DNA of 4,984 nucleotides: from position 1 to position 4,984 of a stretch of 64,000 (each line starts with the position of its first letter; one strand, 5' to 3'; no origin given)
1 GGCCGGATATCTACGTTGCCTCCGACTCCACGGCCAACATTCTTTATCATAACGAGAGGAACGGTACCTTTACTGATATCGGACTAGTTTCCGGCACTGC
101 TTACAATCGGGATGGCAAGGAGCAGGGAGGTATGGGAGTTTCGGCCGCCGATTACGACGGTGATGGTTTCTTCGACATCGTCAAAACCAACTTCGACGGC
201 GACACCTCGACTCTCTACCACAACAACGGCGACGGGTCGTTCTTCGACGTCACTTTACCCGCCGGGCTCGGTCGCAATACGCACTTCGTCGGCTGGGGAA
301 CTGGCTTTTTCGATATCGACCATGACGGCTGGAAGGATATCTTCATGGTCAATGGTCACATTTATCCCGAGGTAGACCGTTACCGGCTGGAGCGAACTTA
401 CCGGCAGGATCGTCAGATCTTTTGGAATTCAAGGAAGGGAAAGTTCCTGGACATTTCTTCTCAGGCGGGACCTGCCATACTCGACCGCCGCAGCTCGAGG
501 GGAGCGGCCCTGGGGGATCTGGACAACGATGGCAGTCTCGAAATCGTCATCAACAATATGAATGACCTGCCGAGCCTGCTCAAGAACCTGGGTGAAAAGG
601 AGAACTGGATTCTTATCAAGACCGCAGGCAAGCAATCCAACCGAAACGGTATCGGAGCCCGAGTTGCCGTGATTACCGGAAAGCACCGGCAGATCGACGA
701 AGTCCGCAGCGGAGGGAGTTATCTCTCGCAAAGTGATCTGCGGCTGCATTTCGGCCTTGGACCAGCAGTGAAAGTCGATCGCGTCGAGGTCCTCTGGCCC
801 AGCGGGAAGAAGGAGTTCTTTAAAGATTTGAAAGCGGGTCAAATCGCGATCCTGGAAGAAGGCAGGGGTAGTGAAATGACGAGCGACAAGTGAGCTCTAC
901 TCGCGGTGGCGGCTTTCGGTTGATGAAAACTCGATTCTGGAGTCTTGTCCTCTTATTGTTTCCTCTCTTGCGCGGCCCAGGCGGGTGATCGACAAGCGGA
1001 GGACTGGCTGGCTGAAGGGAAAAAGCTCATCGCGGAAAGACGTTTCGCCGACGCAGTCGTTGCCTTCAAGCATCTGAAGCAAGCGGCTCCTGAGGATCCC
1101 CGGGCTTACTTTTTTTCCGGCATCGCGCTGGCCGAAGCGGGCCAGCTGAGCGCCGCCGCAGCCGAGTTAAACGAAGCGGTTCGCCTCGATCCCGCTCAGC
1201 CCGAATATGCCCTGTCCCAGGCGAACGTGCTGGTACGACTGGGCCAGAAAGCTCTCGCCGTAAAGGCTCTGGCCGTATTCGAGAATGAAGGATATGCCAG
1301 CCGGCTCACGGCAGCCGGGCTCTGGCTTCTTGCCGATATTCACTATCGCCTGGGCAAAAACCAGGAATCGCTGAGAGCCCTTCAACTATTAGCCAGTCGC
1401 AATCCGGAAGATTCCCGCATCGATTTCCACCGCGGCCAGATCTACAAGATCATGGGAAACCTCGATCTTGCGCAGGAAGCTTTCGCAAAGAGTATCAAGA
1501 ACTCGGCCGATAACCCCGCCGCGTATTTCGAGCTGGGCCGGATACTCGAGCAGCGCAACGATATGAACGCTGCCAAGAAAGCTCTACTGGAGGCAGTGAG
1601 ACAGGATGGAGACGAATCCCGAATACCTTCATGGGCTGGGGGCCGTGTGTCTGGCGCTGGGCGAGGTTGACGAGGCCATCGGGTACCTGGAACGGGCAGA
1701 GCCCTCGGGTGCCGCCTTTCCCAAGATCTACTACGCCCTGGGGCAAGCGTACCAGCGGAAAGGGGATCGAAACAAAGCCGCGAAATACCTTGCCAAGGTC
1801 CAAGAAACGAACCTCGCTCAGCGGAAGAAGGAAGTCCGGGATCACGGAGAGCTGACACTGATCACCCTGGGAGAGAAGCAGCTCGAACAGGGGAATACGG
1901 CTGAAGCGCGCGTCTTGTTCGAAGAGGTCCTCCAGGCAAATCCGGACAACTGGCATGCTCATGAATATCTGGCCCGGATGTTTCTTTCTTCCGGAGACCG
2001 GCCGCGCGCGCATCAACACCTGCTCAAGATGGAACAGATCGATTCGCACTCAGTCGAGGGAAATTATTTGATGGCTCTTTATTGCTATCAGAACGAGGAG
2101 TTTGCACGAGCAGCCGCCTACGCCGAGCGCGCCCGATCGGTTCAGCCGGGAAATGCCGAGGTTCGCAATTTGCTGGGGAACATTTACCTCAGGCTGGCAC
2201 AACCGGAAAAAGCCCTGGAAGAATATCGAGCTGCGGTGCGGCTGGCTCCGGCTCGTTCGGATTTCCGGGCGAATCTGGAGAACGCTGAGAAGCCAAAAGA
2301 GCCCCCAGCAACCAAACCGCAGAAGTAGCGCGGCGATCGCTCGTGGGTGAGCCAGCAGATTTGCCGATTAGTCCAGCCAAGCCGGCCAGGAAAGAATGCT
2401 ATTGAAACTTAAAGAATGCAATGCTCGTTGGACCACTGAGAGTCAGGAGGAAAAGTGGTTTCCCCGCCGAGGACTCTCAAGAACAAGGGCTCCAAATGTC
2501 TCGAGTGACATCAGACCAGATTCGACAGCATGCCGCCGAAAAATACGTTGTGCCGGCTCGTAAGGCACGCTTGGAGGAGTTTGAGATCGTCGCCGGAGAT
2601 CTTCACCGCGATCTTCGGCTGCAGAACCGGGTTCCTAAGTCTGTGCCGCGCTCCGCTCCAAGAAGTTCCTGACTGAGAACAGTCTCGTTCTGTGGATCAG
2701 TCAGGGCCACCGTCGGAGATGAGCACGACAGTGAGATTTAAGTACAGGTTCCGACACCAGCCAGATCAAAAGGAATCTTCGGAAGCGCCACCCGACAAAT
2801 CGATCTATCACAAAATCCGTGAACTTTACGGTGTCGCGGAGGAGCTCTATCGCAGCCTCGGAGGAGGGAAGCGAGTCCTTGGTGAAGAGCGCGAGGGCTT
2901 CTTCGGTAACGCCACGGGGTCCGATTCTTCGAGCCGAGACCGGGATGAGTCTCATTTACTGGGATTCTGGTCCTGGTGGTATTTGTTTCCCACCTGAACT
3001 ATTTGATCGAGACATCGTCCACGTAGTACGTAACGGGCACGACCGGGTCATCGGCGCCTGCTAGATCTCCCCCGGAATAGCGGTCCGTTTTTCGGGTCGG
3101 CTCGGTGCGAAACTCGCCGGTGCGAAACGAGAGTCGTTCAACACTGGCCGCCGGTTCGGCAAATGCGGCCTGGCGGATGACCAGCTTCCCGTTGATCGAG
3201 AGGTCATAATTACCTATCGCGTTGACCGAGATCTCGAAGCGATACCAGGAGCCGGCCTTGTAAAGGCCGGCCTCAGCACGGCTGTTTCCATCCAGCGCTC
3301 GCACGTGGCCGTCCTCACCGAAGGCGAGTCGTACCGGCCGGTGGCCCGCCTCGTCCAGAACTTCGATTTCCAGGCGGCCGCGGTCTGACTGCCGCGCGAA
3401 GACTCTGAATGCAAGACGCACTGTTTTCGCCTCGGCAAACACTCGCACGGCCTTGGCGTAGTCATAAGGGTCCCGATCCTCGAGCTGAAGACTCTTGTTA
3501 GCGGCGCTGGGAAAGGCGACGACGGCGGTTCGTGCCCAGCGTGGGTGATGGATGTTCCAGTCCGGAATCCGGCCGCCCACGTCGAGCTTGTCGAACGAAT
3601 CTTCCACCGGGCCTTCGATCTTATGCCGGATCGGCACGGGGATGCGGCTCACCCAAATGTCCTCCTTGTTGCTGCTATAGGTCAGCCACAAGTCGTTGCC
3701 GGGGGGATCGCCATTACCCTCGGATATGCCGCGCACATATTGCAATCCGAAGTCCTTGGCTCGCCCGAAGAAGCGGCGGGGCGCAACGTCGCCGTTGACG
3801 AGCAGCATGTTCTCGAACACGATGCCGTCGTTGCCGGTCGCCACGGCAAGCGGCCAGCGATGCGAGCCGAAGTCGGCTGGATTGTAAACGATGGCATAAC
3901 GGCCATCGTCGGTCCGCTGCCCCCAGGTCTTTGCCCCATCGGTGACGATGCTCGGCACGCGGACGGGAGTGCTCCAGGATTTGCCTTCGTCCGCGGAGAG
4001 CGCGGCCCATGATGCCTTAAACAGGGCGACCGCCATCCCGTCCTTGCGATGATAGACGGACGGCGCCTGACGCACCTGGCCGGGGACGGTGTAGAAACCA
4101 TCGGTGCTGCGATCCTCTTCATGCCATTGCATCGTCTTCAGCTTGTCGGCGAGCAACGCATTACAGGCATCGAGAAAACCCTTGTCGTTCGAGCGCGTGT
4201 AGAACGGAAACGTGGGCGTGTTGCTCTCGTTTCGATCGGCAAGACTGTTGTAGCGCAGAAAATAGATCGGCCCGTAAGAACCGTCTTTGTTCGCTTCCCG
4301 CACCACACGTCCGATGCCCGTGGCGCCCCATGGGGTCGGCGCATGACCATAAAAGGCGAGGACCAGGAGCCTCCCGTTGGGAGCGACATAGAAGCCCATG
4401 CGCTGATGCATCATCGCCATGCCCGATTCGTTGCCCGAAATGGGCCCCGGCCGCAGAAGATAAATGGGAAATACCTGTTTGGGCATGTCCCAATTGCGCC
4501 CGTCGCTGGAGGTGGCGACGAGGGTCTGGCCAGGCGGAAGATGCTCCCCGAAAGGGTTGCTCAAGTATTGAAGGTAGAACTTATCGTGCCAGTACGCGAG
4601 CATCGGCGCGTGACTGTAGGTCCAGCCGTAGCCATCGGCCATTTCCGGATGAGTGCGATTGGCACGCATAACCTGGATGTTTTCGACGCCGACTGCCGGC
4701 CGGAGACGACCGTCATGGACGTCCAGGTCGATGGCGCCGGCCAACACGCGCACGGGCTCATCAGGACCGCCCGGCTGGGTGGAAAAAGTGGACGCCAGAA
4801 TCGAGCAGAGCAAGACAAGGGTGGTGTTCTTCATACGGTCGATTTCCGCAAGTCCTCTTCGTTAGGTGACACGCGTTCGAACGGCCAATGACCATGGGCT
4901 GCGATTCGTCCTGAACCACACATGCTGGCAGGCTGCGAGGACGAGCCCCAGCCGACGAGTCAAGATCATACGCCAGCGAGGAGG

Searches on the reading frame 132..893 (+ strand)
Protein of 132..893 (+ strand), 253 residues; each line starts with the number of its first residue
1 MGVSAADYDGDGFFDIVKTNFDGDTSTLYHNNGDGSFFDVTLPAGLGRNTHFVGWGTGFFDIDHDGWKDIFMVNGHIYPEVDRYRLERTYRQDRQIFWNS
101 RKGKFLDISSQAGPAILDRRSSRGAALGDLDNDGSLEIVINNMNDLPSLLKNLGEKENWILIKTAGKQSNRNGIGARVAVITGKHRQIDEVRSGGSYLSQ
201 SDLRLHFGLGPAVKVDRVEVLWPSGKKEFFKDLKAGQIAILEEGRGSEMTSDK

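Call 88: search_protein_families(library=pfam, proteins=[window:132-893:+], max_evalue=0.00001)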
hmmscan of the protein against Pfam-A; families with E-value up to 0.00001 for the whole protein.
window:132-893:+ (253 aa): 2 families
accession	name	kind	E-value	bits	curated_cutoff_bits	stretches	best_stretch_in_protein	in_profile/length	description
PF07593.17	UnbV_ASPIC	-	7.1e-23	80.7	23.4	1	173-237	1-65/68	ASPIC and UnbV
PF13517.12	FG-GAP_3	-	1.2e-15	58.2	26.9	2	7-71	1-60/61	FG-GAP-like repeat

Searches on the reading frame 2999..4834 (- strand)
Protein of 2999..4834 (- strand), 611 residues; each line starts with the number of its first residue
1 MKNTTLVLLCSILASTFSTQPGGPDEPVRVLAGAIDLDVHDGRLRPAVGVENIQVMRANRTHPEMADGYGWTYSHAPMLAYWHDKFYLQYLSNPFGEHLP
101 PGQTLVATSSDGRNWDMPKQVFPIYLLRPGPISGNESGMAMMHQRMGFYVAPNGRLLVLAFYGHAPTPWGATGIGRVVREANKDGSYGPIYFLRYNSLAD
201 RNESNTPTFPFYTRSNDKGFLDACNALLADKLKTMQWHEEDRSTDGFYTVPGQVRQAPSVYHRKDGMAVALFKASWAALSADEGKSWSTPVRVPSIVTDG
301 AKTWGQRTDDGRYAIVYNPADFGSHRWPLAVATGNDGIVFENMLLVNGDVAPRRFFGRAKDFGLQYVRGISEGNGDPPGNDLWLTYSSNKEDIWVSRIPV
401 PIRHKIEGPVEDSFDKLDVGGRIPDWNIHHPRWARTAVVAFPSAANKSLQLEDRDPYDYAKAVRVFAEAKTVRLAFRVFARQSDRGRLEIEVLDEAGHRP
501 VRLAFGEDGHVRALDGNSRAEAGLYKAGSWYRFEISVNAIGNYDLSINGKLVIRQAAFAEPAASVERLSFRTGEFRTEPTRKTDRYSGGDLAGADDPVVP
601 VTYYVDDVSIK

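Call 88: search_protein_families(library=pfam, proteins=[window:2999-4834:-], max_evalue=0.00001)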
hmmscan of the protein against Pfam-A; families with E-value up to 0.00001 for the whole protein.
window:2999-4834:- (611 aa): 3 families
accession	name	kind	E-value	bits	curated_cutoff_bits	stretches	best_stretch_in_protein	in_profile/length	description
PF24067.1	Beta-prop_BT_1020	-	6.8e-96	320.9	27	1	35-250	11-232/236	BT_1020-like, N-terminal beta propeller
PF22585.3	Sialidase-like_CBM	-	2e-37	128.9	27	1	426-583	1-152/156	Sialidase-like, CBM domain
PF13088.12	BNR_2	-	2.8e-07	30.6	31.4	1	237-347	150-255/277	BNR repeat-like domain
